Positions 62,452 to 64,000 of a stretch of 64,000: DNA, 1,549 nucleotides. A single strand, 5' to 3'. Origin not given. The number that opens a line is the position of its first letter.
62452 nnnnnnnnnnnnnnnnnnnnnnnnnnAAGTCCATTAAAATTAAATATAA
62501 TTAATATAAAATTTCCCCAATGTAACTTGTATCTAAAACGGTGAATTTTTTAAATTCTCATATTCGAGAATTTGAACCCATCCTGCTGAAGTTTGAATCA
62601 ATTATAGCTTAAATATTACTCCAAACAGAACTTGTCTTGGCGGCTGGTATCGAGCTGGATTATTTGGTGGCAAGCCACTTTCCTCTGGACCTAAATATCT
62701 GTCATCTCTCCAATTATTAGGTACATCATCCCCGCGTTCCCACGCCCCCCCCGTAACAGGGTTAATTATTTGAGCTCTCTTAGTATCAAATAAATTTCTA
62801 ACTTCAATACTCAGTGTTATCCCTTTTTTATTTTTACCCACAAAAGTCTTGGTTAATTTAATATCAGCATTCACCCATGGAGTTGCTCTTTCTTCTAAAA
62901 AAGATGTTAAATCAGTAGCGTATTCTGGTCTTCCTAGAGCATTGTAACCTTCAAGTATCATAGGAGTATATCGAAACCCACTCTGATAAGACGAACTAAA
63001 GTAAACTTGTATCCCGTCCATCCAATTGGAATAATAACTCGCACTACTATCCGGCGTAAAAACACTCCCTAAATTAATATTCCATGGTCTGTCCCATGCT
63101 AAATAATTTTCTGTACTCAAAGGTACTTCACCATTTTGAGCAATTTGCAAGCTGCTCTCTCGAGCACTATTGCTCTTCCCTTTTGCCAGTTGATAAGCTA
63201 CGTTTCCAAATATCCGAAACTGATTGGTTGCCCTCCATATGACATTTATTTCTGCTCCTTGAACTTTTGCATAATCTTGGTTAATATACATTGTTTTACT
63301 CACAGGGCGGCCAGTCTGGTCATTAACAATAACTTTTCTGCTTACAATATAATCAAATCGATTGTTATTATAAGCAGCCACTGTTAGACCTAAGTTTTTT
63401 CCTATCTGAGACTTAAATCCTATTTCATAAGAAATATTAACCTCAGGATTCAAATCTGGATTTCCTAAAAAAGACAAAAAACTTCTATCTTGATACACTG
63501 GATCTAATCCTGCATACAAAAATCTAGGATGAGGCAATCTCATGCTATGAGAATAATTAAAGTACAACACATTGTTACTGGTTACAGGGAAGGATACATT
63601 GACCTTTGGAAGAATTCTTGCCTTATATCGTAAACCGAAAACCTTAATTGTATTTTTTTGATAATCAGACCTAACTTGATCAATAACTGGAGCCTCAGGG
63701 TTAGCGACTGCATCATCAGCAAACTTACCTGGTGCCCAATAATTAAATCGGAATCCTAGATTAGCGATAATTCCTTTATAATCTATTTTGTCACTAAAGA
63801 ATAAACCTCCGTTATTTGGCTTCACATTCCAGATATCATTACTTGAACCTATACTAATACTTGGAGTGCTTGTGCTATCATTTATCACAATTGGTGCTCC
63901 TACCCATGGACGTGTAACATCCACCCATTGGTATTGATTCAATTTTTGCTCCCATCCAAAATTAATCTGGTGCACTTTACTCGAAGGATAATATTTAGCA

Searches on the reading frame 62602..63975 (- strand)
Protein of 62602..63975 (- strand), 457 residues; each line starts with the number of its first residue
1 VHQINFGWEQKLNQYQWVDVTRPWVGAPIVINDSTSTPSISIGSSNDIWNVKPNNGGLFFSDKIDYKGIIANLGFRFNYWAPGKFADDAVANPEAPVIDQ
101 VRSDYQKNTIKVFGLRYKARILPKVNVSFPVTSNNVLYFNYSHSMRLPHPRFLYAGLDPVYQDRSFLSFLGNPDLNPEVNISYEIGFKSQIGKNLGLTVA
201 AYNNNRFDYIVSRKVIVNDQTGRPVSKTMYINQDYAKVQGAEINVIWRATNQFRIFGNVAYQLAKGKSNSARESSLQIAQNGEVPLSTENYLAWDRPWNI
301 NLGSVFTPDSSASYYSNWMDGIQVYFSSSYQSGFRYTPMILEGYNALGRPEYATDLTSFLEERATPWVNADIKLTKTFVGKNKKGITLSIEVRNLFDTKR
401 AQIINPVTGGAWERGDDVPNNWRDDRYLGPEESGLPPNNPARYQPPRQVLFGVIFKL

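Call 88: search_protein_families(library=pfam, proteins=[window:62602-63975:-], max_evalue=0.00001)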
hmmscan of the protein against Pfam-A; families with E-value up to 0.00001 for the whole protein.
window:62602-63975:- (457 aa): 2 families
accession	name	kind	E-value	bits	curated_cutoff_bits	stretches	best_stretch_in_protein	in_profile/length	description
PF00593.30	TonB_dep_Rec_b-barrel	-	1.2e-25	91.7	27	1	34-395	149-436/436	TonB dependent receptor-like, beta-barrel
PF14905.12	OMP_b-brl_3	-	3e-13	50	27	1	105-306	143-334/408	Outer membrane protein beta-barrel family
